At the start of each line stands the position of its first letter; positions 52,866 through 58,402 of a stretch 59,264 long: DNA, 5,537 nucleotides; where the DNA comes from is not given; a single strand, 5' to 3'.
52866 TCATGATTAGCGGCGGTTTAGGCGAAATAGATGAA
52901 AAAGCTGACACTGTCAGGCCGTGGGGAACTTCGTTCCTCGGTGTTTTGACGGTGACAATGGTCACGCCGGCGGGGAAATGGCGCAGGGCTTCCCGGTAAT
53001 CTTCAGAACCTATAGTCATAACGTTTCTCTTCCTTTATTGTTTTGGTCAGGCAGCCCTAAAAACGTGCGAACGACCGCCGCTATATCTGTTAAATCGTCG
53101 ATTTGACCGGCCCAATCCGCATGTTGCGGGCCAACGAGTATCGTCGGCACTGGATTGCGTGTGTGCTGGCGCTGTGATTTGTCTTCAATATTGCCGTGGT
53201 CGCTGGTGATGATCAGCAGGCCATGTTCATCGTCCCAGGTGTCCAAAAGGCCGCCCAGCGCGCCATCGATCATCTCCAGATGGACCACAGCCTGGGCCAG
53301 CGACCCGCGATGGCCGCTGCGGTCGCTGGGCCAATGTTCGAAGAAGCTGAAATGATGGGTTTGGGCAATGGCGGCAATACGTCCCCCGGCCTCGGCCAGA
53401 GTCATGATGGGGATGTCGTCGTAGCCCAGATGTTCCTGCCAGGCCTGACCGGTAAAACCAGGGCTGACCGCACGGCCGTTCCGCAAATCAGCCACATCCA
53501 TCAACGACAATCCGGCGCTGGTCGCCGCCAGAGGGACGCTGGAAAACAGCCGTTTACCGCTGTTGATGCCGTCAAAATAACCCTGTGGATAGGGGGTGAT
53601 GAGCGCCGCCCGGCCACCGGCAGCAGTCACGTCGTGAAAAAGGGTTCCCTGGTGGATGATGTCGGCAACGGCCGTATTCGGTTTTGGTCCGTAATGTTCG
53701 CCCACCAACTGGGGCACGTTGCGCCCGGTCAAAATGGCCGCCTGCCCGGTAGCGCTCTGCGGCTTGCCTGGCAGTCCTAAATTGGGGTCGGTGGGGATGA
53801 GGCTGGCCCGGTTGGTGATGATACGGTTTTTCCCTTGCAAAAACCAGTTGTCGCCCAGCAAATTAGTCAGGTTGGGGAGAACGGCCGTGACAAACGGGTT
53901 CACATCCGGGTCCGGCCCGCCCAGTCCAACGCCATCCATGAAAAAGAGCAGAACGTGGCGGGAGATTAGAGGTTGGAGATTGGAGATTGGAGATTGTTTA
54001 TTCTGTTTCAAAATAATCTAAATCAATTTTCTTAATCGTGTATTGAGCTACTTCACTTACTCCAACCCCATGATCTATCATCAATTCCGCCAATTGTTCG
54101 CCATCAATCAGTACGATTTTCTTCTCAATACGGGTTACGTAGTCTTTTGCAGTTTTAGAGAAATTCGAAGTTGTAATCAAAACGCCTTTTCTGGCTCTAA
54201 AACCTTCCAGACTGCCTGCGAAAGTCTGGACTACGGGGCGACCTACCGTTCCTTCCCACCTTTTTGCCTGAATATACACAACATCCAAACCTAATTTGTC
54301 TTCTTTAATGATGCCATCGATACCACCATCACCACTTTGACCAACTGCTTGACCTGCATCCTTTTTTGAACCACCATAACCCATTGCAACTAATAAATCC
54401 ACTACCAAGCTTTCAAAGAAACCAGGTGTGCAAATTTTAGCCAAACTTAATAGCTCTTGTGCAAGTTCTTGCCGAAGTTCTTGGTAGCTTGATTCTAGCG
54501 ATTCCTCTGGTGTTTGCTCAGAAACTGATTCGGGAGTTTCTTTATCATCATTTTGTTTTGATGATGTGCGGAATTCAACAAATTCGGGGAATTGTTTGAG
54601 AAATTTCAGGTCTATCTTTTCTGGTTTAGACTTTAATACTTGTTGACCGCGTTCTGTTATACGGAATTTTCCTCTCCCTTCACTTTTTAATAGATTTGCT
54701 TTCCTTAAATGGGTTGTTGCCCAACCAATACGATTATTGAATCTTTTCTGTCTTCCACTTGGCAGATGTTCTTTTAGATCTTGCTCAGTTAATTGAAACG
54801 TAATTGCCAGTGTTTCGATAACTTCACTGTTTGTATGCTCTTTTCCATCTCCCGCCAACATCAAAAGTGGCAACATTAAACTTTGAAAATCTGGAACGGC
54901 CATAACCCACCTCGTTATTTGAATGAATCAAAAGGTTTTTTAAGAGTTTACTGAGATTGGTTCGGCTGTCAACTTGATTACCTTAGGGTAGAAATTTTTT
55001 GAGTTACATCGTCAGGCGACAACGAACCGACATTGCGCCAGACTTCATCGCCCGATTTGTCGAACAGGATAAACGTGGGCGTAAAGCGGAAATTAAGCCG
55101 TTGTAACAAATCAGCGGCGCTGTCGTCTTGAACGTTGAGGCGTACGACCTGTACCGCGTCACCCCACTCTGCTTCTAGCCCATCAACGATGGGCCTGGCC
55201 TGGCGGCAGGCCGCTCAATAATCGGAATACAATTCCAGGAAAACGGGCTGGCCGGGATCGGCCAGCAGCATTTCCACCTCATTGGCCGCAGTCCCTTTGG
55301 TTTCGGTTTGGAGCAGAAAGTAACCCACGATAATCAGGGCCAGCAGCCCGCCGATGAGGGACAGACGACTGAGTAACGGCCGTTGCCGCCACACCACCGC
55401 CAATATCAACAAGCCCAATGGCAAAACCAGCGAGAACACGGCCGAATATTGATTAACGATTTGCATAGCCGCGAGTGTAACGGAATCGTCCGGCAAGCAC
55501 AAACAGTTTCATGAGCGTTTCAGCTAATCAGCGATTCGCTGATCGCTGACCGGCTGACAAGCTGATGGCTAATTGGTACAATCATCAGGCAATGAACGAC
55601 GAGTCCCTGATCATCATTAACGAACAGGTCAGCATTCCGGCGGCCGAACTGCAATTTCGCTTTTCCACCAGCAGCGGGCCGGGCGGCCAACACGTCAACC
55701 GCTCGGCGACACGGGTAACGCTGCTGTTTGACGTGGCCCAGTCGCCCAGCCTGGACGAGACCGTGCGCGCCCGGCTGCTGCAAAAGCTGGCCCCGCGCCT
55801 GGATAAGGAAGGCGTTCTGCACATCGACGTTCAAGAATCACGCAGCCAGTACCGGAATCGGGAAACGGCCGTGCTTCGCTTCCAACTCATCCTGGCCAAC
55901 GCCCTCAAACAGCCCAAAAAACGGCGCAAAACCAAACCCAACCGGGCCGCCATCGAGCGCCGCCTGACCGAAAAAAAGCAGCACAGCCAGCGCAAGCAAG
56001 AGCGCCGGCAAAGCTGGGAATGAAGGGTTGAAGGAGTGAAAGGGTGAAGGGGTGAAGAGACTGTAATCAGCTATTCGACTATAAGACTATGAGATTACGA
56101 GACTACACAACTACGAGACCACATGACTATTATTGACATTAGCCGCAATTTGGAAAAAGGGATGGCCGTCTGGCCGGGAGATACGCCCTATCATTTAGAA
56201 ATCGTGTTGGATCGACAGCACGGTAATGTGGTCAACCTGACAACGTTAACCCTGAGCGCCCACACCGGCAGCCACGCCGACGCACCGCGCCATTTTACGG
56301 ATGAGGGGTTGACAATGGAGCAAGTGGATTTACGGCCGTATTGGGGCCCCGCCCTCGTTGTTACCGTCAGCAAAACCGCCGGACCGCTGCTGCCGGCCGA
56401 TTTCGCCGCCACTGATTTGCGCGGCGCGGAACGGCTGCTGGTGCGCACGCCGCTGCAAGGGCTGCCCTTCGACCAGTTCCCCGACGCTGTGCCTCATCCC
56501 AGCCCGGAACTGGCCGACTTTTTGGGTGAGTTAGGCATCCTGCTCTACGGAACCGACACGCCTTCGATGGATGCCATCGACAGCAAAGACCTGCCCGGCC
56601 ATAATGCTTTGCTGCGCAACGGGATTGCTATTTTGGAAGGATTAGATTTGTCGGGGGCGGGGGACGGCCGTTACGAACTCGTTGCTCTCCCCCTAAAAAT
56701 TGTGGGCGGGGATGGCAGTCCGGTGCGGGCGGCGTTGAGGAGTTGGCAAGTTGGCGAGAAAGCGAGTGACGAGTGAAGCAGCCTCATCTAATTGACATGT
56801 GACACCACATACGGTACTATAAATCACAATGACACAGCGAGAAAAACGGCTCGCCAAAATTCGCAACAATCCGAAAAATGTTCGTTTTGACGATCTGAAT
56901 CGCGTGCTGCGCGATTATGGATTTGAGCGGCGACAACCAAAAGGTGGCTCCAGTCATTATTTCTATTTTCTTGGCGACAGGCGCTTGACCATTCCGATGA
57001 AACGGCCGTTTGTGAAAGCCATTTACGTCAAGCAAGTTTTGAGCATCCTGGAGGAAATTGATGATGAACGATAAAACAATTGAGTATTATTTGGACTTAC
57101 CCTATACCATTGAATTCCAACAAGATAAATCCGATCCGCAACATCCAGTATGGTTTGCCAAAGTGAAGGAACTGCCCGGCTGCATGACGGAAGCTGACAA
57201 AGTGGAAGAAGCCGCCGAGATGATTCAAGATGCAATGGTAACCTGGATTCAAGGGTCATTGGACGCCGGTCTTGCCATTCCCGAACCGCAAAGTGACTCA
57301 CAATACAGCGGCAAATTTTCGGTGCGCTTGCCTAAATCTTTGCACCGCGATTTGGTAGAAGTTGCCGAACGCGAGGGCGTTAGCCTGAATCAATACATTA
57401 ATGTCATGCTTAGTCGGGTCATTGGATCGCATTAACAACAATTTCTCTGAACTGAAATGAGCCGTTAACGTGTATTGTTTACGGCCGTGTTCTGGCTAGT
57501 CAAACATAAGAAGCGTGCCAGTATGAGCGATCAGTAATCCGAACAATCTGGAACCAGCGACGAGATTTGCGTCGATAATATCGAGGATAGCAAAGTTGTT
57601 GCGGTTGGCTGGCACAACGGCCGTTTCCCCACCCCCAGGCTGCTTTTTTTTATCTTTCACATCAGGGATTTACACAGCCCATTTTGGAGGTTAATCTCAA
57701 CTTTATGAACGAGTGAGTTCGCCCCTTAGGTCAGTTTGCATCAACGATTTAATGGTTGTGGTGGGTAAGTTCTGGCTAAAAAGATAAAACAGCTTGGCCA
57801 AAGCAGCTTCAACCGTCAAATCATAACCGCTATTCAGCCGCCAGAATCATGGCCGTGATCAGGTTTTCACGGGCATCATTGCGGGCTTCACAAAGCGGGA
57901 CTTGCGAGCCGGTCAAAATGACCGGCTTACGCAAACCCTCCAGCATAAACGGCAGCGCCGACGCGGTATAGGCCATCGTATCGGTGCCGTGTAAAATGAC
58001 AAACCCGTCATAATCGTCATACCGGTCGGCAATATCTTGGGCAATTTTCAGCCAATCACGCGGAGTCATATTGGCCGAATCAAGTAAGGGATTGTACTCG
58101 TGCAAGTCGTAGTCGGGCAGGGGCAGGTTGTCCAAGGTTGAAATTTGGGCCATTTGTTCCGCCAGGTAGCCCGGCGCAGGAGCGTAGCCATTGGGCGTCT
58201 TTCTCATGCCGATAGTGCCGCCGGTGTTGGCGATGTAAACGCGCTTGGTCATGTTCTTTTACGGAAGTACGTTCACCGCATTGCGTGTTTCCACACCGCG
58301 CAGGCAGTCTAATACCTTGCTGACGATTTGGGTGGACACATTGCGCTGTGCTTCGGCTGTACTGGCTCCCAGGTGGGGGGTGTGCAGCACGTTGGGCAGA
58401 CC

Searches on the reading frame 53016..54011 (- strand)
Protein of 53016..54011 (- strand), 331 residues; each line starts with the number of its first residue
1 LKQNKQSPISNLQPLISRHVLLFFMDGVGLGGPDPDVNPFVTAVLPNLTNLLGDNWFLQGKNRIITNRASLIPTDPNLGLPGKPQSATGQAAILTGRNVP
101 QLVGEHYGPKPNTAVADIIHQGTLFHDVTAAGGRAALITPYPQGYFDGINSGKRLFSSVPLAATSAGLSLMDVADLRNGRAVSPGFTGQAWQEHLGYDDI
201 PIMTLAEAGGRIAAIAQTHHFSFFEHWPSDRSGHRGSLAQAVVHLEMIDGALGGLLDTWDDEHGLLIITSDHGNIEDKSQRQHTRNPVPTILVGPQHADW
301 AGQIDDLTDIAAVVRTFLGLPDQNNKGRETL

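Call 32: search_protein_families(library=ncbifam, proteins=[window:53016-54011:-], max_evalue=0.001)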
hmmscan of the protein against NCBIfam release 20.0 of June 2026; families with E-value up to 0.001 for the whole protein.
window:53016-54011:- (331 aa): 9 families
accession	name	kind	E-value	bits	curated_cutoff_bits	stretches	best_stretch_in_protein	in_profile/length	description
TIGR01307.1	pgm_bpd_ind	equivalog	1.4e-15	56.8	330.65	1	197-322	361-494/504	2,3-bisphosphoglycerate-independent phosphoglycerate mutase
NF003766.0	PRK05362.1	equivalog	7.5e-10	38.1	256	1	232-324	294-386/396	phosphopentomutase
NF009049.0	PRK12383.1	equivalog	2e-09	36.9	254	1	230-325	298-393/408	phosphopentomutase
NF003897.0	PRK05434.1-5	equivalog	2.4e-08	32.9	862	1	197-320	368-499/514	2,3-bisphosphoglycerate-independent phosphoglycerate mutase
TIGR00306.2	apgM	subfamily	3.5e-08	32.8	320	1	212-311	284-383/403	2,3-bisphosphoglycerate-independent phosphoglycerate mutase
NF003104.0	PRK04024.1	equivalog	3.8e-08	32.5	489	1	212-296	287-369/412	2,3-bisphosphoglycerate-independent phosphoglycerate mutase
TIGR02535.1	hyp_Hser_kinase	hypoth_equivalog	1.5e-05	24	446.3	1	218-297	284-364/397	proposed homoserine kinase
TIGR01696.1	deoB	equivalog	3e-05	23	341.2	1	232-314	284-367/381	phosphopentomutase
NF003242.0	PRK04200.1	equivalog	0.00072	18.5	426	1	218-297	283-362/395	cofactor-independent phosphoglycerate mutase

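Call 64: search_protein_families(library=pfam, proteins=[window:53016-54011:-], max_evalue=0.0001)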
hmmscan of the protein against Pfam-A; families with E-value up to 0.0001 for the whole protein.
window:53016-54011:- (331 aa): 1 family
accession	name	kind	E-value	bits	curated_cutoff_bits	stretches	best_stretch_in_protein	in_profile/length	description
PF01676.23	Metalloenzyme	-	6.7e-21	75.4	24.3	1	216-320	143-250/252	Metalloenzyme superfamily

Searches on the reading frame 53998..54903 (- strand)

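Call 32: search_protein_families(library=ncbifam, proteins=[window:53998-54903:-], max_evalue=0.001)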
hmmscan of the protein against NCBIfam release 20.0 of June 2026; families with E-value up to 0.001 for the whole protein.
window:53998-54903:- (301 aa): 0 families

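Call 64: search_protein_families(library=pfam, proteins=[window:53998-54903:-], max_evalue=0.0001)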
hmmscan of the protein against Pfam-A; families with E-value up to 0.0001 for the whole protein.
window:53998-54903:- (301 aa): 4 families
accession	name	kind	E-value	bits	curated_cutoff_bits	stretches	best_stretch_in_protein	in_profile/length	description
PF04471.18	Mrr_cat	-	3.4e-36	124.3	21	1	158-275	4-115/115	Restriction endonuclease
PF14338.12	Mrr_N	-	1.8e-31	108.6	29.5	1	6-91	1-86/87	Mrr N-terminal domain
PF22722.2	NA-iREase1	-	5.8e-12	46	27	1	165-272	3-105/106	NACHT-associated inactive Restriction Endonuclease 1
PF13156.12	Mrr_cat_2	-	2.8e-07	30.9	22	1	189-278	26-117/127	Restriction endonuclease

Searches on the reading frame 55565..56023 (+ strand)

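Call 32: search_protein_families(library=ncbifam, proteins=[window:55565-56023:+], max_evalue=0.001)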
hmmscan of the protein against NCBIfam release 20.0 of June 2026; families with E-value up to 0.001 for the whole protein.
window:55565-56023:+ (152 aa): 5 families
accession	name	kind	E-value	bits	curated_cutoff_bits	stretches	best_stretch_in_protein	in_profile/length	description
NF006718.0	PRK09256.1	equivalog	8.5e-46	155.1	100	1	16-149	4-136/140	alternative ribosome rescue aminoacyl-tRNA hydrolase ArfB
TIGR00020.2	prfB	exception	2.3e-08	33.4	370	1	21-128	221-305/353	peptide chain release factor 2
TIGR03072.1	release_prfH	equivalog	9e-08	31.9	166.65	1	20-51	99-130/200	peptide chain release factor H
NF001859.2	PRK00591.1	equivalog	5.6e-07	29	400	1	20-54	207-241/347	peptide chain release factor 1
TIGR00019.1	prfA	equivalog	2.1e-05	23.7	423.25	0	21-53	216-248/361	peptide chain release factor 1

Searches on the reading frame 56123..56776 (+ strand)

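Call 32: search_protein_families(library=ncbifam, proteins=[window:56123-56776:+], max_evalue=0.001)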
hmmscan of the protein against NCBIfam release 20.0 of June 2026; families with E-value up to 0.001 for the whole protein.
window:56123-56776:+ (217 aa): 1 family
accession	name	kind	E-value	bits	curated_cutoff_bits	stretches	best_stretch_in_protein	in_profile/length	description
TIGR03035.1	trp_arylform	equivalog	1.7e-57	194.7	223.05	1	3-207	2-205/206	arylformamidase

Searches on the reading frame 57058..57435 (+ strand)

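Call 32: search_protein_families(library=ncbifam, proteins=[window:57058-57435:+], max_evalue=0.001)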
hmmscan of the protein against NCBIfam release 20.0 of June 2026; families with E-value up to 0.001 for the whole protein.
window:57058-57435:+ (125 aa): 1 family
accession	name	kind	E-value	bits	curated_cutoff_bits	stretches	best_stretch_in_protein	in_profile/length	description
NF041551.1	YlcI_YnfO_N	subfamily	0.00074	19.5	30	0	87-114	5-31/42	YlcI/YnfO family protein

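Call 64: search_protein_families(library=pfam, proteins=[window:57058-57435:+], max_evalue=0.0001)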
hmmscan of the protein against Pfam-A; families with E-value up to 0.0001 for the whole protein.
window:57058-57435:+ (125 aa): 3 families
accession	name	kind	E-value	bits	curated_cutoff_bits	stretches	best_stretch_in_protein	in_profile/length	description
PF05534.18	HicB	-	1.5e-13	50.8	21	1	74-116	7-49/51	HicB family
PF15919.11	HicB_lk_antitox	-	1.3e-08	35.5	27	1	31-83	12-64/123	HicB_like antitoxin of bacterial toxin-antitoxin system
PF21748.3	UPF0150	-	0.0001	22.6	27.3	0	31-75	20-64/64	UPF0150-like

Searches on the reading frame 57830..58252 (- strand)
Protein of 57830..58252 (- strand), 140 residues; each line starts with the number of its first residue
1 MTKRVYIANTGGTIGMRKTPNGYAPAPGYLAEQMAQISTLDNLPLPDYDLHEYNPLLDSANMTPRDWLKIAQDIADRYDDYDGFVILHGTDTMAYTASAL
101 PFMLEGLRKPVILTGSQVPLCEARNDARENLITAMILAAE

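Call 32: search_protein_families(library=ncbifam, proteins=[window:57830-58252:-], max_evalue=0.001)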
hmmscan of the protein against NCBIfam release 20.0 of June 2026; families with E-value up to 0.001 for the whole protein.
window:57830-58252:- (140 aa): 6 families
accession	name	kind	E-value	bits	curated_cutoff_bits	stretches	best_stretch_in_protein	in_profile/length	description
NF006998.0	PRK09461.1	equivalog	5.1e-61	206.8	376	1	2-139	3-140/337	asparaginase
TIGR00519.1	asnASE_I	subfamily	1.7e-43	148.9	260.5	1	3-140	2-136/337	type I asparaginase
TIGR02153.1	gatD_arch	equivalog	5.8e-26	91.1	324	1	3-139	63-198/405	Glu-tRNA(Gln) amidotransferase subunit GatD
NF003217.0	PRK04183.1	equivalog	6.6e-24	84.3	310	1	3-139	76-210/420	Glu-tRNA(Gln) amidotransferase subunit GatD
TIGR00520.1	asnASE_II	subfamily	1.7e-13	50.2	314.3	1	6-139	28-163/352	type II asparaginase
NF008304.0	PRK11096.1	equivalog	3.6e-13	48.8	506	1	58-139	79-159/348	L-asparaginase 2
